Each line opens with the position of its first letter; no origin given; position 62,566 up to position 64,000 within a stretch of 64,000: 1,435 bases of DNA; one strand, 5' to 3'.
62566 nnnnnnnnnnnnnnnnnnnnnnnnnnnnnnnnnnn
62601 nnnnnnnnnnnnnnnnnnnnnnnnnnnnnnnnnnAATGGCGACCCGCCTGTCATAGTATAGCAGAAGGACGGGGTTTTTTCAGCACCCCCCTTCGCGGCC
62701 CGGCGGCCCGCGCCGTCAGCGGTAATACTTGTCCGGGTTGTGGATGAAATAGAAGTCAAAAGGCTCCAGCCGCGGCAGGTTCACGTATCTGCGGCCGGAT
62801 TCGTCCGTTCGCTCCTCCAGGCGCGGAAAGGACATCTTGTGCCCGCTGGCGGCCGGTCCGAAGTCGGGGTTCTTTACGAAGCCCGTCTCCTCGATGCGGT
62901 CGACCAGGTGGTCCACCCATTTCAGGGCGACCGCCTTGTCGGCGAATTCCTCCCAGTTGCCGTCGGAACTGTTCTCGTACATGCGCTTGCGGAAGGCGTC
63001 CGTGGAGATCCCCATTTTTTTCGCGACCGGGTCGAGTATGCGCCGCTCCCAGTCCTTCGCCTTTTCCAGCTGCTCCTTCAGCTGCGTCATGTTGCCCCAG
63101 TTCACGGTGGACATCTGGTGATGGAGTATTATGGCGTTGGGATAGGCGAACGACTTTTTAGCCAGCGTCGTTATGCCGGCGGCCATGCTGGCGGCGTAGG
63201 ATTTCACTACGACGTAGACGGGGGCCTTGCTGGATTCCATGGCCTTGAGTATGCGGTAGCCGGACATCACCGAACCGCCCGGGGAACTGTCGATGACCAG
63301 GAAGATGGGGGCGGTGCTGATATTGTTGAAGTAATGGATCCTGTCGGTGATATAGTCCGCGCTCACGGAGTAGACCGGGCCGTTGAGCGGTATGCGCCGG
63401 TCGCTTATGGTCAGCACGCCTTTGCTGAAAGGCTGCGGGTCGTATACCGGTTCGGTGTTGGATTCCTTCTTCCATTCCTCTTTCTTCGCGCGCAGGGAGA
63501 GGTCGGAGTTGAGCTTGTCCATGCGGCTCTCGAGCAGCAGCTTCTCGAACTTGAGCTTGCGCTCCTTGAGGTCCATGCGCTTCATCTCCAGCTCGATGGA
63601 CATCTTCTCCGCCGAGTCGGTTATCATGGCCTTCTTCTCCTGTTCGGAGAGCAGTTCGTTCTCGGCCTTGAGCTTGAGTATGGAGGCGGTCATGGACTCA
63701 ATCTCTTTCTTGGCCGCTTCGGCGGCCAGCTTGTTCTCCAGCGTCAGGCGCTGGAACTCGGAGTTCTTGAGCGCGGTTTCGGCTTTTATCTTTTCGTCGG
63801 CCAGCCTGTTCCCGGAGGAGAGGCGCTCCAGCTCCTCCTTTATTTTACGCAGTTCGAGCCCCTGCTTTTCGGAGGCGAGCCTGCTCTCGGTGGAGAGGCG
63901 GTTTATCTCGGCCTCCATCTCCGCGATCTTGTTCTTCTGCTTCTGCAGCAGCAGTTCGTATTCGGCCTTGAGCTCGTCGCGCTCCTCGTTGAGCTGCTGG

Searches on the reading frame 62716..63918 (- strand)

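Call 3: search_protein_families(library=pfam, proteins=[window:62716-63918:-], max_evalue=0.1)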
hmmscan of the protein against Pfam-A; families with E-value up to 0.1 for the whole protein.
window:62716-63918:- (400 aa): 3 families
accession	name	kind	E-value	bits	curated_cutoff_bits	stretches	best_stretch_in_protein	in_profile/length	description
PF00574.28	CLP_protease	-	6.6e-18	65.7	20.2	1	172-313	15-158/182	Clp protease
PF01972.22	SDH_protease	-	0.00022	20.8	31.3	1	203-301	92-192/286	ClpP-like SDH-type serine proteinase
PF25145.1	NfeD1b_N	-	0.0048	16.9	40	1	176-269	5-97/189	NfeD1b, N-terminal domain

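Call 4: search_protein_families(library=ncbifam, proteins=[window:62716-63918:-], max_evalue=0.1)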
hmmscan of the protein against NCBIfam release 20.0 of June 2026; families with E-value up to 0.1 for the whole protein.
window:62716-63918:- (400 aa): 11 families
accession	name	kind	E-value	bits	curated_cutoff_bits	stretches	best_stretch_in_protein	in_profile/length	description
NF045542.1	Clp_rel_HeadMat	equivalog_domain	3.1e-16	59.7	120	1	202-336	34-163/165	head maturation protease, ClpP-related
NF045540.1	scaf_prot_MCP1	exception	5.1e-16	58.5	475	1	183-352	13-174/652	ClpP-like prohead protease/major capsid protein fusion protein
NF009205.0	PRK12553.1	subfamily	5.4e-15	55.5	228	1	167-311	31-179/211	ATP-dependent Clp protease proteolytic subunit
NF001368.0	PRK00277.1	subfamily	4e-11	43.1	249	1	171-314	30-175/203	ATP-dependent Clp protease proteolytic subunit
NF011089.0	PRK14512.1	equivalog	1.7e-08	34.5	251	1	170-309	25-166/200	ATP-dependent Clp protease proteolytic subunit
TIGR00493.1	clpP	equivalog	1.9e-08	34.3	308.6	1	172-312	26-168/192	ATP-dependent Clp endopeptidase proteolytic subunit ClpP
NF011090.0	PRK14513.1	equivalog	6.8e-07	29.3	347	1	171-304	25-160/201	ATP-dependent Clp protease proteolytic subunit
NF009203.0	PRK12551.1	equivalog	1.4e-06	28.1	359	1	172-304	24-158/196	ATP-dependent Clp protease proteolytic subunit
NF011091.0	PRK14514.1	equivalog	4.1e-06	26.6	361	1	172-284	53-167/221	ATP-dependent Clp endopeptidase proteolytic subunit ClpP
TIGR00706.1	SppA_dom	equivalog_domain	6.2e-06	26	155.45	1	176-264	5-95/208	signal peptide peptidase SppA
NF047768.1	Clp_like_SDH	equivalog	0.0005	19.6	250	1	202-264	78-139/260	SDH family Clp fold serine proteinase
